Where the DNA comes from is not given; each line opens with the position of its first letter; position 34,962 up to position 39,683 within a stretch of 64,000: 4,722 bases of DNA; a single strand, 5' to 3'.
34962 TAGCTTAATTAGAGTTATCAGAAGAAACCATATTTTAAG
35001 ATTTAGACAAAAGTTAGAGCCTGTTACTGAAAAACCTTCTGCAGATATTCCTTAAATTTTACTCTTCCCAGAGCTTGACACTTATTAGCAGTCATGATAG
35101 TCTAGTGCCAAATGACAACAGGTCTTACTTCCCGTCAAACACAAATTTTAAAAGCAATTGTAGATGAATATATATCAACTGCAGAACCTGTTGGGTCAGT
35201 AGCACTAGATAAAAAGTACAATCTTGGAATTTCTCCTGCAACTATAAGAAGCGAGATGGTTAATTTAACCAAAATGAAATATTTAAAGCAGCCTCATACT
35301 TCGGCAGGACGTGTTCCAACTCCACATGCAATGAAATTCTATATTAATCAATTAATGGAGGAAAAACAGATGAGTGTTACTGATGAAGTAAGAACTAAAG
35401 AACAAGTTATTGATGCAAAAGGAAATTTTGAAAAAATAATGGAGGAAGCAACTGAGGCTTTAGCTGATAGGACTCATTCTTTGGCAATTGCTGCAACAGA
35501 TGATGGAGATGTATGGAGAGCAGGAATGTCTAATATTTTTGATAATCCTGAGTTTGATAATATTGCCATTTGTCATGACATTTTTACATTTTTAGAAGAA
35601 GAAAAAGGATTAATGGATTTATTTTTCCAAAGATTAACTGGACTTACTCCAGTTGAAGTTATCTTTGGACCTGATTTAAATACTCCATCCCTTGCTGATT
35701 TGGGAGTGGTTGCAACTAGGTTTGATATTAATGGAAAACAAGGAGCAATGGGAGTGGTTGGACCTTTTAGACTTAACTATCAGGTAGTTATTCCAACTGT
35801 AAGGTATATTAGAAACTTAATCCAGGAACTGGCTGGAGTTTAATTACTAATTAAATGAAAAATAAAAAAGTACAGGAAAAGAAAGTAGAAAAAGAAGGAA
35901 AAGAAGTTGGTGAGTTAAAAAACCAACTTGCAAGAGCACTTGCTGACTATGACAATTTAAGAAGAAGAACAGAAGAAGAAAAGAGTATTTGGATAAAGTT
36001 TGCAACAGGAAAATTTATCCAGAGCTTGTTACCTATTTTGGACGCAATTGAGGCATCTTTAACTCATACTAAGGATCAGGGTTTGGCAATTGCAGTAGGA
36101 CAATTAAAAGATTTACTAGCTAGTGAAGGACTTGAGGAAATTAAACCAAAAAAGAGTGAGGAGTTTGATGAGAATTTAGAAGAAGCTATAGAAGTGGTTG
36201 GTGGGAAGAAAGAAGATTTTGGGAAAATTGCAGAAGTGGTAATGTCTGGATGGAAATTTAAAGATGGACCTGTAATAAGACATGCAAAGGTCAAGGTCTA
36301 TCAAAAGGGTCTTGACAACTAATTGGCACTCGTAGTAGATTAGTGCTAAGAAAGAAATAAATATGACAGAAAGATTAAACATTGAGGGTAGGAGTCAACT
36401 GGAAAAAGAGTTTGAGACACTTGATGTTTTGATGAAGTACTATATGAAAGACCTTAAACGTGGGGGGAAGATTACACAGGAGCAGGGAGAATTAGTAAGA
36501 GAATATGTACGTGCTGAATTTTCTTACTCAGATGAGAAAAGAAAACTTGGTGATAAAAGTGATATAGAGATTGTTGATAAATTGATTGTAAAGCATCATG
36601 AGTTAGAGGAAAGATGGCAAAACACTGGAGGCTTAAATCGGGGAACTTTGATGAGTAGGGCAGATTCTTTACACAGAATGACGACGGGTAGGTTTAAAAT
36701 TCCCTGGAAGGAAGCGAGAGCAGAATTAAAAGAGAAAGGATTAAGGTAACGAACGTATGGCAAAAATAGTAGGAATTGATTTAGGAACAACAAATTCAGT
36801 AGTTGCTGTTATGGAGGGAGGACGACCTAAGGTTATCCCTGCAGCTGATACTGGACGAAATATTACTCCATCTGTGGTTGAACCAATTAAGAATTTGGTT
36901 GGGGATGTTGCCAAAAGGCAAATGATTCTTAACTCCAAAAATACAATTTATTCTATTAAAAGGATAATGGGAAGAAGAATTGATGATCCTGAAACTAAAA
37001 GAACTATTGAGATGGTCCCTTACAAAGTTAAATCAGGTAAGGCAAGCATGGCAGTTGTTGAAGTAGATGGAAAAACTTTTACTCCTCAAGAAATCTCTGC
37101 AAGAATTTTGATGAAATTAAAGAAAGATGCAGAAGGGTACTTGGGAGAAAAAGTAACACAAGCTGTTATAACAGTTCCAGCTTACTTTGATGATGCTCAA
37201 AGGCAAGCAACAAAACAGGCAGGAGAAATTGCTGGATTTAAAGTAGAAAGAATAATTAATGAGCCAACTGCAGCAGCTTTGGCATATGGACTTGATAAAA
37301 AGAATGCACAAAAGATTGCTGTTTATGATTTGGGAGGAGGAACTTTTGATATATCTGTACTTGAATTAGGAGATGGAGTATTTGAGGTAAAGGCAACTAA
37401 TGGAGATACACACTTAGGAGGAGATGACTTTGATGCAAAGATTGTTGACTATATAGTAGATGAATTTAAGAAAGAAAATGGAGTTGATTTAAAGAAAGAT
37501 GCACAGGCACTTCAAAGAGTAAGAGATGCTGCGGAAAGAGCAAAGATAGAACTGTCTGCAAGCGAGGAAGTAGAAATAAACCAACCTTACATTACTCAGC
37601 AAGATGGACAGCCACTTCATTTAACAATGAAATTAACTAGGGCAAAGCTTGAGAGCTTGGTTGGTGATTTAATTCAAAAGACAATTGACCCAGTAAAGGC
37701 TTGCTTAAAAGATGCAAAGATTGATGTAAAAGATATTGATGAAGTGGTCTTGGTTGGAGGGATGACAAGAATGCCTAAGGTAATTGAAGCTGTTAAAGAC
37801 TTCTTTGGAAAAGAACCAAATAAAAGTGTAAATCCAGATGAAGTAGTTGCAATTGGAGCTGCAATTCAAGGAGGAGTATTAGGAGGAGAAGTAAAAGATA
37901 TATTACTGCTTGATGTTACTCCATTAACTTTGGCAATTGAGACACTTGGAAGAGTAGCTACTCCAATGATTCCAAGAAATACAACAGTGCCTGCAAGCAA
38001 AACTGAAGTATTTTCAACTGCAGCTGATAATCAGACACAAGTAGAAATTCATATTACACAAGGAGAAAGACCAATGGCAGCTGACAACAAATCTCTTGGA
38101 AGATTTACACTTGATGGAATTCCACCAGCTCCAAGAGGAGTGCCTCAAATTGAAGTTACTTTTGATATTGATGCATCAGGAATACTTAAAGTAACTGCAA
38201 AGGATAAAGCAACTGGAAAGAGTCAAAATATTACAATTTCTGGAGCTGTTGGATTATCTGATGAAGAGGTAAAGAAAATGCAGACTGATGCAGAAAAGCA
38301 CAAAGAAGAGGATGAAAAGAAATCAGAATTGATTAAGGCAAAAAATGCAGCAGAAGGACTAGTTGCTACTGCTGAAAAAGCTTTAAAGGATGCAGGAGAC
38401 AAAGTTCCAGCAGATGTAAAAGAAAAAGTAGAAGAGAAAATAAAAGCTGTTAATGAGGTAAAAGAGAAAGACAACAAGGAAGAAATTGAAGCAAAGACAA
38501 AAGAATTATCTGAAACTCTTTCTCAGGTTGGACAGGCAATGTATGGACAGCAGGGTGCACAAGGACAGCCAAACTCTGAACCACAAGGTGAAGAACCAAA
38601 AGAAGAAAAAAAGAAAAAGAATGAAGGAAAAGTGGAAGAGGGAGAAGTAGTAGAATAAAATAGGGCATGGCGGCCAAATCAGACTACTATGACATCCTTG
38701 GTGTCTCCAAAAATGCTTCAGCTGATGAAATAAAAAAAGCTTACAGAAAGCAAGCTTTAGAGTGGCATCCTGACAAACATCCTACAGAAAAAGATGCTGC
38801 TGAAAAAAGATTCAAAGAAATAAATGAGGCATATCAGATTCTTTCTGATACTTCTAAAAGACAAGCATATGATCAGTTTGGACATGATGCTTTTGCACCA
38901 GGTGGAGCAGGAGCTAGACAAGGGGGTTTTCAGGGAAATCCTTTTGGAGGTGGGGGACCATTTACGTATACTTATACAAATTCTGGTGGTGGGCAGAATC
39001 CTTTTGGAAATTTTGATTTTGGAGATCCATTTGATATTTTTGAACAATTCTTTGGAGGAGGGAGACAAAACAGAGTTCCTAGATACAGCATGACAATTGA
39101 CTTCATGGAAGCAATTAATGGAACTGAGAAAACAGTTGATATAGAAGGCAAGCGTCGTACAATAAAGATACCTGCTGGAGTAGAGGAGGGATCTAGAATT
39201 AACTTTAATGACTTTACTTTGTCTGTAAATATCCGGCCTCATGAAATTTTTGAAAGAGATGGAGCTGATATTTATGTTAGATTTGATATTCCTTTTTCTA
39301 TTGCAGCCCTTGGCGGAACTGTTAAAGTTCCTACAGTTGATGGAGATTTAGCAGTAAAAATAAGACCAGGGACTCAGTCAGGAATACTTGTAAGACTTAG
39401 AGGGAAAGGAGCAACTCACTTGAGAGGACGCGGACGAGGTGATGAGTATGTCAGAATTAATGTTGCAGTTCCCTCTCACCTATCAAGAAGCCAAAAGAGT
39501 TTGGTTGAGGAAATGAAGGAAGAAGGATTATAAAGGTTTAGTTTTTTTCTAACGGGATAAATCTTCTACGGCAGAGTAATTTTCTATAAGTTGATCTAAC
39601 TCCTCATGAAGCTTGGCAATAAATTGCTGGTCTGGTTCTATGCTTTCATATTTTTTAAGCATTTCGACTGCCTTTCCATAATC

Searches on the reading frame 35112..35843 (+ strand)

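Call 8: search_protein_families(library=pfam, proteins=[window:35112-35843:+], max_evalue=0.001)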
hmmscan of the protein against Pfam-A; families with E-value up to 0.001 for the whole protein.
window:35112-35843:+ (243 aa): 1 family
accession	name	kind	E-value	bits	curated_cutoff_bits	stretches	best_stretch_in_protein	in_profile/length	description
PF01628.27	HrcA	-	4.2e-21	76.3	22.2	1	75-227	75-215/215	HrcA protein C terminal domain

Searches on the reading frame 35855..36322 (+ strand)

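Call 8: search_protein_families(library=pfam, proteins=[window:35855-36322:+], max_evalue=0.001)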
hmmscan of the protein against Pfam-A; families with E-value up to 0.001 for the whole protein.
window:35855-36322:+ (155 aa): 1 family
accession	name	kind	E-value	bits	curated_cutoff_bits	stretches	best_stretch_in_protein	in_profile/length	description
PF01025.24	GrpE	-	3.1e-31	108.7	25.8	1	5-149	14-164/165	GrpE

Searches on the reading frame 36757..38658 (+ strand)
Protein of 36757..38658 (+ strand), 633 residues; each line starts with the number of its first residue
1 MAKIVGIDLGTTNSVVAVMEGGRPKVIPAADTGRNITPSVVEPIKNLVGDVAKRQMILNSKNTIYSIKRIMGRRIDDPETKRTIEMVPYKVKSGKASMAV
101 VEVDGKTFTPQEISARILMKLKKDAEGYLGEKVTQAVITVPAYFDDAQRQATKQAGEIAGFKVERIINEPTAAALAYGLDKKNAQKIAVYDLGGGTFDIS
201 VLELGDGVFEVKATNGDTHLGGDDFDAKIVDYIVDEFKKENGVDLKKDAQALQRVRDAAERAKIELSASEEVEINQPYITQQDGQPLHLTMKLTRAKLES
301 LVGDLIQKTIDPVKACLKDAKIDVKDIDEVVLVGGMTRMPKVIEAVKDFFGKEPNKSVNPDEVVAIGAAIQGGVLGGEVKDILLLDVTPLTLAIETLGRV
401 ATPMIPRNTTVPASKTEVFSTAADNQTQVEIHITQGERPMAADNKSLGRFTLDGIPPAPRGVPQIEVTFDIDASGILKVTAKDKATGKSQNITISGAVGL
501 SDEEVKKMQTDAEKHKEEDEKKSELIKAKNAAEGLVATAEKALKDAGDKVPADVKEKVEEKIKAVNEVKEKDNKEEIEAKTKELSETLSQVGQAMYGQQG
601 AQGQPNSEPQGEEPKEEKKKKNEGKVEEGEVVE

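Call 8: search_protein_families(library=pfam, proteins=[window:36757-38658:+], max_evalue=0.001)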
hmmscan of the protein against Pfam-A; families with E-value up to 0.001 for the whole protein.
window:36757-38658:+ (633 aa): 2 families
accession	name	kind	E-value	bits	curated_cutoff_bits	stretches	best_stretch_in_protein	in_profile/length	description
PF00012.26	HSP70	-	5.7e-250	831.1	20.6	1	4-596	1-598/599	Hsp70 protein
PF06723.19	MreB_Mbl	-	1e-16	61.1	27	1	115-369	75-316/327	MreB/Mbl protein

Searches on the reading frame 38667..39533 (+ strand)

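Call 8: search_protein_families(library=pfam, proteins=[window:38667-39533:+], max_evalue=0.001)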
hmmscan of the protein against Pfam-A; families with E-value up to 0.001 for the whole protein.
window:38667-39533:+ (288 aa): 2 families
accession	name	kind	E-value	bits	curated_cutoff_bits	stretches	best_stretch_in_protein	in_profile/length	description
PF01556.23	DnaJ_C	-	3.9e-33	115.1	26.6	1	139-269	2-152/152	DnaJ C terminal domain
PF00226.36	DnaJ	-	8.1e-29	100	27.8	1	6-69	1-63/63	DnaJ domain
